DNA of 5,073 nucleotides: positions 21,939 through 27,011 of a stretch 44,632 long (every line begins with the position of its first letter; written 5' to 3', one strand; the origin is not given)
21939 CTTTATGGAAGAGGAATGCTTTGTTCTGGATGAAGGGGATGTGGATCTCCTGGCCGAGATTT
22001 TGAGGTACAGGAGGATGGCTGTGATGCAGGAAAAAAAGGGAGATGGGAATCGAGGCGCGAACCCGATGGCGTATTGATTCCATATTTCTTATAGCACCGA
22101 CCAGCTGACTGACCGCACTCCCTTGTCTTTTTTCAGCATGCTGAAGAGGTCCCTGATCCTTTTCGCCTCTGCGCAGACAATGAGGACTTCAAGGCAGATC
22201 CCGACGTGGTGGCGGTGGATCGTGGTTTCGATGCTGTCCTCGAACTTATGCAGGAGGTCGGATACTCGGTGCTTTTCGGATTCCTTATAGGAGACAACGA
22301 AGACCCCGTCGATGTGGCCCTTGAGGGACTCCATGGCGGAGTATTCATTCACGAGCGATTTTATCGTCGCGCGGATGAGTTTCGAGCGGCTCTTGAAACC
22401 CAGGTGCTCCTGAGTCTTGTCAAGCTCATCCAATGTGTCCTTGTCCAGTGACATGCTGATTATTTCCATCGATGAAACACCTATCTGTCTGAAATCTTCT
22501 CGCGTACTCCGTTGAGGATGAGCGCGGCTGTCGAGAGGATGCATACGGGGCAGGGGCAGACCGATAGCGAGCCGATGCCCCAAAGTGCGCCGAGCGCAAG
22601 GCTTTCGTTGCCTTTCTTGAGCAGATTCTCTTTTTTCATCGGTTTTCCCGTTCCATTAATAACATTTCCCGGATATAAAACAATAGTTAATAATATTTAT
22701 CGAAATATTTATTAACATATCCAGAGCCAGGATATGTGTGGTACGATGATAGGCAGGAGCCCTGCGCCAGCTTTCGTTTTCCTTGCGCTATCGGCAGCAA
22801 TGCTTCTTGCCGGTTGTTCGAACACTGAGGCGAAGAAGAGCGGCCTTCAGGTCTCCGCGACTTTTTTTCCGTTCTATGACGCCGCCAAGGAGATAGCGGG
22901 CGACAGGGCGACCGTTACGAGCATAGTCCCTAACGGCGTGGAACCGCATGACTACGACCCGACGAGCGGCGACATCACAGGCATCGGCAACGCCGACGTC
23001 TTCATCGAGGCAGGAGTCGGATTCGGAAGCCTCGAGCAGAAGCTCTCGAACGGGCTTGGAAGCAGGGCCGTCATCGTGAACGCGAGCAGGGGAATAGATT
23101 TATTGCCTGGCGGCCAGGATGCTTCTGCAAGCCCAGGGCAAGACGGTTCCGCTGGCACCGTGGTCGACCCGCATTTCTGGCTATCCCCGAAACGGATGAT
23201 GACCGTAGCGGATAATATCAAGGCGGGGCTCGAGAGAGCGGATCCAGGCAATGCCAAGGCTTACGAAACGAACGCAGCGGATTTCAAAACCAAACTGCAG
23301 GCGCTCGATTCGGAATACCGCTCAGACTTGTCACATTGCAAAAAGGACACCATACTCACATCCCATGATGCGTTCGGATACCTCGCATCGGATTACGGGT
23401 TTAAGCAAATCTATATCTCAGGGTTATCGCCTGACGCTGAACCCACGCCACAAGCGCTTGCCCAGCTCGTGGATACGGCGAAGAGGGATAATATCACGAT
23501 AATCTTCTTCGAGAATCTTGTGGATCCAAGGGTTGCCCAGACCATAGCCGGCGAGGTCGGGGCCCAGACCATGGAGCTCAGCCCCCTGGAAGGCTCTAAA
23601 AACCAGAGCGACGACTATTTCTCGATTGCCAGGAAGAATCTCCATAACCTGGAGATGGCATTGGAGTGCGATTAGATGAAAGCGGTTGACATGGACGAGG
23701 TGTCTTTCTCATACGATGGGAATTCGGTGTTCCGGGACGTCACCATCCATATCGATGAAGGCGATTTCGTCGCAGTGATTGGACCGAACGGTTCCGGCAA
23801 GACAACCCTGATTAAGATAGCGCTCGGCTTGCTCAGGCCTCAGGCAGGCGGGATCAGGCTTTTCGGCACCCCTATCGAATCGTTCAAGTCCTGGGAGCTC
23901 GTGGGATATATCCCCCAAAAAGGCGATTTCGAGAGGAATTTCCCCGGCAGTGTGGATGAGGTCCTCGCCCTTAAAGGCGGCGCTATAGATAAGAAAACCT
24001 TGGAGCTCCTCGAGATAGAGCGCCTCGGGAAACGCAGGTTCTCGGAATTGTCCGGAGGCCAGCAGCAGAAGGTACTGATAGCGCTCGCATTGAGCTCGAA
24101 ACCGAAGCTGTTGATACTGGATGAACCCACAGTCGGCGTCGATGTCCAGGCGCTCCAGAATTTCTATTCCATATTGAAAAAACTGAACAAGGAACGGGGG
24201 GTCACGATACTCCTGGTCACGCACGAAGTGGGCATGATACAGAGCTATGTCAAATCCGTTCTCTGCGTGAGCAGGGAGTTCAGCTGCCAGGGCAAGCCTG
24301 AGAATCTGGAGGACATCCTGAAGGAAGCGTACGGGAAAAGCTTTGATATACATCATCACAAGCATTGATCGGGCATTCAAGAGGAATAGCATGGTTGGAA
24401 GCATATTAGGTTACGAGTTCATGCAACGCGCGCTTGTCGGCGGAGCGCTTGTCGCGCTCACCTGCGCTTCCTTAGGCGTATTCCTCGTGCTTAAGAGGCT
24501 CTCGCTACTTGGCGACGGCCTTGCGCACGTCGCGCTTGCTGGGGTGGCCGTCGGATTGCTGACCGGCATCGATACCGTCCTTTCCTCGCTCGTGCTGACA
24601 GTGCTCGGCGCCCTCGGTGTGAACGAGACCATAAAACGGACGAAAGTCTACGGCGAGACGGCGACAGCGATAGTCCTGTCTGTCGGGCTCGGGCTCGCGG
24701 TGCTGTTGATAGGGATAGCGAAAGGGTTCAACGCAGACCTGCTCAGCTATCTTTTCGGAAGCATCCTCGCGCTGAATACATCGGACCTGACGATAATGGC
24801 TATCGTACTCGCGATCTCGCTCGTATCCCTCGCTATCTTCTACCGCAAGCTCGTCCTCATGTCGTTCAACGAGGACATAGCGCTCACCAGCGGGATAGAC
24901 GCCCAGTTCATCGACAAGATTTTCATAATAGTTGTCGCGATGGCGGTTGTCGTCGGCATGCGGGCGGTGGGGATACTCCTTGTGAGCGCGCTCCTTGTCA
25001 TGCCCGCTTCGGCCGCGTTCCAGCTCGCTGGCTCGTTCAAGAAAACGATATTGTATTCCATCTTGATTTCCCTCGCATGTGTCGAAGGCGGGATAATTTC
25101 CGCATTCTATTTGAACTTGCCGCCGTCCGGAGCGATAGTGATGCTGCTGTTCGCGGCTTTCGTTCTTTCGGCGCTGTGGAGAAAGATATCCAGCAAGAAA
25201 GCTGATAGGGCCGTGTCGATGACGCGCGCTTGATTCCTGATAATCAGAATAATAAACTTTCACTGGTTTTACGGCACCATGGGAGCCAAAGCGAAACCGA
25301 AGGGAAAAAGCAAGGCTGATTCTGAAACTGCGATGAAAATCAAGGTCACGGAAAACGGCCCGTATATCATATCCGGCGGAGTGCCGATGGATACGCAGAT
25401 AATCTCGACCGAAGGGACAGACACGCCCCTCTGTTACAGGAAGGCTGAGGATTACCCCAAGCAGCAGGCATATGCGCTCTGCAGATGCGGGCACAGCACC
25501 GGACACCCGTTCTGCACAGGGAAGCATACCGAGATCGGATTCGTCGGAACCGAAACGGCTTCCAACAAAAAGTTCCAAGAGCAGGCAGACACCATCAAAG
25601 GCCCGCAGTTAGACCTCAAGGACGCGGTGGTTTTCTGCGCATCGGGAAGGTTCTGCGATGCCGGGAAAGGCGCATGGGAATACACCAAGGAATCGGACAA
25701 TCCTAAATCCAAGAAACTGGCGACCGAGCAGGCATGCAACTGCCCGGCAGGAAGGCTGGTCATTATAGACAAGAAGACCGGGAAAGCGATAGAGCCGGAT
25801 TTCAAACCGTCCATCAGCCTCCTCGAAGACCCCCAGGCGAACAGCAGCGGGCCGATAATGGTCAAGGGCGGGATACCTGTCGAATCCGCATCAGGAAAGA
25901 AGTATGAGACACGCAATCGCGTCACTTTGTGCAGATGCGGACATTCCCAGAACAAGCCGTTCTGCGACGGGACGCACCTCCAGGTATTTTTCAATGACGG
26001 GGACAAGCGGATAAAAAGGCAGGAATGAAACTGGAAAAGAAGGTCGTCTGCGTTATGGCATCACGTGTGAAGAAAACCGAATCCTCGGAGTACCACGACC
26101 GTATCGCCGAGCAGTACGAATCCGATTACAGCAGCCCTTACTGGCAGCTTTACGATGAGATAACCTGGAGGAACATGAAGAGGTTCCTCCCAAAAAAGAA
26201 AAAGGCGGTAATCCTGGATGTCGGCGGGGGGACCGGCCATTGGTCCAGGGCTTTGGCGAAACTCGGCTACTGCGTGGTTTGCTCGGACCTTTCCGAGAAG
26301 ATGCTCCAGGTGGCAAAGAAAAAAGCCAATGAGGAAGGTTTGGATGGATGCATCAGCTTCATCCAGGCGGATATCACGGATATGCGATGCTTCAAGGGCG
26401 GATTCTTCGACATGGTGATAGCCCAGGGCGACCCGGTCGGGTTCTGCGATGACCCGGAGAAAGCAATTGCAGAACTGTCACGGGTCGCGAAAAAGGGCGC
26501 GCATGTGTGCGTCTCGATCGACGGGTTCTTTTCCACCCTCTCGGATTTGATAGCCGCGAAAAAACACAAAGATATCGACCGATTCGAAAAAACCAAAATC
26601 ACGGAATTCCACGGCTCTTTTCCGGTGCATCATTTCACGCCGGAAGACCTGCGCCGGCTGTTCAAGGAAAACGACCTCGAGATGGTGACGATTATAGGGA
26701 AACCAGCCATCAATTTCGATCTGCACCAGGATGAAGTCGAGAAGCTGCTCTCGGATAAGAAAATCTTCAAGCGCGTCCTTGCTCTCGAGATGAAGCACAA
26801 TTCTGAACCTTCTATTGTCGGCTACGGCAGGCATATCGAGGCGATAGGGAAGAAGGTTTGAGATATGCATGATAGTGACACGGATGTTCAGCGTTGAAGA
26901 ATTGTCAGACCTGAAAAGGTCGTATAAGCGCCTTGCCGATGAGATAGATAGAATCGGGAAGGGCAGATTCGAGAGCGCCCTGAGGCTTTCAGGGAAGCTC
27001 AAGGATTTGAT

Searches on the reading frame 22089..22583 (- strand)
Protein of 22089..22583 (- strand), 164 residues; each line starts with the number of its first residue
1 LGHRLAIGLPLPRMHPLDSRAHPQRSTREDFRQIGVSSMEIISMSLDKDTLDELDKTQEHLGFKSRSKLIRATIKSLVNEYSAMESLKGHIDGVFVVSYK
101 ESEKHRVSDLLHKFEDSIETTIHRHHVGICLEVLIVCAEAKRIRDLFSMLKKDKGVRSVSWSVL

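Call 25: search_protein_families(library=pfam, proteins=[window:22089-22583:-], max_evalue=0.01)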
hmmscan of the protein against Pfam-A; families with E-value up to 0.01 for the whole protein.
window:22089-22583:- (164 aa): 2 families
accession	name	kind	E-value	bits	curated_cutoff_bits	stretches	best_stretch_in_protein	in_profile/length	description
PF08753.17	NikR_C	-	7.8e-10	39.3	22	1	104-162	16-75/77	NikR C terminal nickel binding domain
PF01402.27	RHH_1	-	4.1e-05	23.8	20.5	1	42-78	2-37/39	Ribbon-helix-helix protein, copG family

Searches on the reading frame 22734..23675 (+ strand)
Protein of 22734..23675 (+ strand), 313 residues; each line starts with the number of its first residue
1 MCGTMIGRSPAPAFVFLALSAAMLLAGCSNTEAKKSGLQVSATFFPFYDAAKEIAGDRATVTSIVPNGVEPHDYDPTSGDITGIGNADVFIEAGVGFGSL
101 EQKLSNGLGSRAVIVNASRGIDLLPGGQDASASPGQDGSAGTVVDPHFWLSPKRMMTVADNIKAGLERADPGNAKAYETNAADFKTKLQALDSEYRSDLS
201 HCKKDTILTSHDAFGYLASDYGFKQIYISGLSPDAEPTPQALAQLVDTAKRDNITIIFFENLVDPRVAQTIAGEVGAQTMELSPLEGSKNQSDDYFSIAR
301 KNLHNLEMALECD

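Call 26: search_protein_families(library=pfam, proteins=[window:22734-23675:+], max_evalue=0.01)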
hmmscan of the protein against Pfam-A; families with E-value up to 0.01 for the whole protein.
window:22734-23675:+ (313 aa): 1 family
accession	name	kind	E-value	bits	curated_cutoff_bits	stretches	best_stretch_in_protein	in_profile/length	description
PF01297.22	ZnuA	-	3.2e-82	276.4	29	1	40-308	1-262/263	Zinc-uptake complex component A periplasmic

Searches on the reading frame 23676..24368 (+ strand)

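Call 26: search_protein_families(library=pfam, proteins=[window:23676-24368:+], max_evalue=0.01)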
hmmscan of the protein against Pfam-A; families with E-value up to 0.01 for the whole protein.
window:23676-24368:+ (230 aa): 10 families
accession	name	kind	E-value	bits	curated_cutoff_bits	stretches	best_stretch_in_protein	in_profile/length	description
PF00005.33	ABC_tran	-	4e-27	95.9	25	1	20-152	2-136/137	ABC transporter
PF13304.12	AAA_21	-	2.4e-19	71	27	2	84-185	204-300/304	AAA domain, putative AbiEii toxin, Type IV TA system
PF02463.25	SMC_N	-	7.9e-08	32.4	40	0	29-47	24-42/220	RecF/RecN/SMC N terminal domain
PF13555.12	AAA_29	-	3.6e-05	23.9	27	1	19-55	12-48/61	P-loop containing region of AAA domain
PF13481.12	AAA_25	-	0.00017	21.7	27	1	25-183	29-189/195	AAA domain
PF13175.12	AAA_15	-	0.00033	20.8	32.1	1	19-48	14-42/374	AAA ATPase domain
PF13476.12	AAA_23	-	0.00043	21.4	27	1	19-47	10-37/201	AAA domain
PF13401.12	AAA_22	-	0.00055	20.7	27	1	29-181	5-121/130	AAA domain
PF00004.35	AAA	-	0.00071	20.5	21.2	0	34-189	3-115/131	ATPase family associated with various cellular activities (AAA)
PF13558.12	SbcC_Walker_B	-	0.0064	17.2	27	0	119-168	27-89/90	SbcC/RAD50-like, Walker B motif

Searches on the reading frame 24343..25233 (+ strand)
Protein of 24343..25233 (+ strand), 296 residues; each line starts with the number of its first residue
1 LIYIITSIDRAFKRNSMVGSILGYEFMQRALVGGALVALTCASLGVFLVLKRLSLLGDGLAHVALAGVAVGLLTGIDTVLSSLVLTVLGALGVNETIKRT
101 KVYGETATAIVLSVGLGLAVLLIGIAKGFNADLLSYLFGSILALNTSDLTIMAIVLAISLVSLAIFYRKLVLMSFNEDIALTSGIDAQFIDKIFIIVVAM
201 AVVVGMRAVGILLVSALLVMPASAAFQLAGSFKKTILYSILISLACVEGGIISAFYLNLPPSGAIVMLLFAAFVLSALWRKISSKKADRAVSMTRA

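Call 26: search_protein_families(library=pfam, proteins=[window:24343-25233:+], max_evalue=0.01)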
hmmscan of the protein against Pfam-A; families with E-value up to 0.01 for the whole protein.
window:24343-25233:+ (296 aa): 2 families
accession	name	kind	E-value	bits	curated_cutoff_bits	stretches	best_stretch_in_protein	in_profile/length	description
PF00950.22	ABC-3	-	3.6e-65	220.5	20.1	1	24-277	2-255/258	ABC 3 transport family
PF01032.23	FecCD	-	6e-06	26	26.5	1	60-279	79-310/311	FecCD transport family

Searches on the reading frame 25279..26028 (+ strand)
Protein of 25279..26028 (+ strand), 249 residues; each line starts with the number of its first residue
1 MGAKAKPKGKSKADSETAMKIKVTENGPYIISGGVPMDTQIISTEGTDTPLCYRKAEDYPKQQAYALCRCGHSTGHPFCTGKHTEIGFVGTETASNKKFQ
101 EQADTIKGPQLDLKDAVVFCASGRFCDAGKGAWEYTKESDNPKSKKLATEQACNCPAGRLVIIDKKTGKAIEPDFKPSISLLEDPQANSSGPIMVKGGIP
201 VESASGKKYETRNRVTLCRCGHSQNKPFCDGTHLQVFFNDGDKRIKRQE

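Call 26: search_protein_families(library=pfam, proteins=[window:25279-26028:+], max_evalue=0.01)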
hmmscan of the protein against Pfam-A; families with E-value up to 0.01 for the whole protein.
window:25279-26028:+ (249 aa): 2 families
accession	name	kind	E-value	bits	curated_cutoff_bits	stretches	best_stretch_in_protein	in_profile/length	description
PF09360.15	zf-CDGSH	-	1.5e-32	112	29.5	2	191-233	2-47/48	Iron-binding zinc finger CDGSH type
PF06902.16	Fer4_19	-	0.00013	22.4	24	1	106-165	1-64/64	Divergent 4Fe-4S mono-cluster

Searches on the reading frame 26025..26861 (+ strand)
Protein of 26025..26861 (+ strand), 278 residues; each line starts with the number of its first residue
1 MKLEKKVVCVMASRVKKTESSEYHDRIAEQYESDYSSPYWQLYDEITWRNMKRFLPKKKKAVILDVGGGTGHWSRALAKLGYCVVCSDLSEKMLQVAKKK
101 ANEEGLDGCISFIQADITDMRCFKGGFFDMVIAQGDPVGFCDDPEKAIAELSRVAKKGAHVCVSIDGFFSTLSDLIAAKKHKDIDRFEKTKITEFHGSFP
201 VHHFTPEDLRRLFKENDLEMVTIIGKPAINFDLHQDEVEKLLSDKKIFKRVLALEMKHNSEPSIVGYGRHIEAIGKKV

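Call 26: search_protein_families(library=pfam, proteins=[window:26025-26861:+], max_evalue=0.01)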
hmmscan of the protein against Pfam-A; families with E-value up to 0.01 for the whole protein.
window:26025-26861:+ (278 aa): 11 families
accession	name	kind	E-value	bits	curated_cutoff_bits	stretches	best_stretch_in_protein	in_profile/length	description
PF13649.12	Methyltransf_25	-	8.4e-22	78.1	27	1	63-158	1-96/97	Methyltransferase domain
PF08241.18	Methyltransf_11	-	8.1e-20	71.7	21.2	1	64-162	1-94/95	Methyltransferase domain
PF13847.12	Methyltransf_31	-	4e-15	56.2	27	1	58-176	2-119/145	Methyltransferase domain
PF01209.24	Ubie_methyltran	-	1.5e-11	44.6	20.1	1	46-163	33-151/233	ubiE/COQ5 methyltransferase family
PF13489.12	Methyltransf_23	-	3.5e-11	43.5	27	1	49-222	11-163/164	Methyltransferase domain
PF08242.18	Methyltransf_12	-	1.1e-08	36.1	30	1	64-160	1-97/98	Methyltransferase domain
PF01170.24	UPF0020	-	2.3e-05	24.6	22.3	1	82-133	77-127/197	RMKL-like, methyltransferase domain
PF01728.25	FtsJ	-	0.00011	22.6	24.1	1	58-133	20-97/181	FtsJ-like methyltransferase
PF05175.20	MTS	-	0.00016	21.8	23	1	54-132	26-103/170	Methyltransferase small domain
PF13679.12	Methyltransf_32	-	0.00026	21.4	27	1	51-121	17-93/143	Methyltransferase domain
PF00398.26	RrnaAD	-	0.004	16.7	24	1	59-123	30-91/263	Ribosomal RNA adenine dimethylase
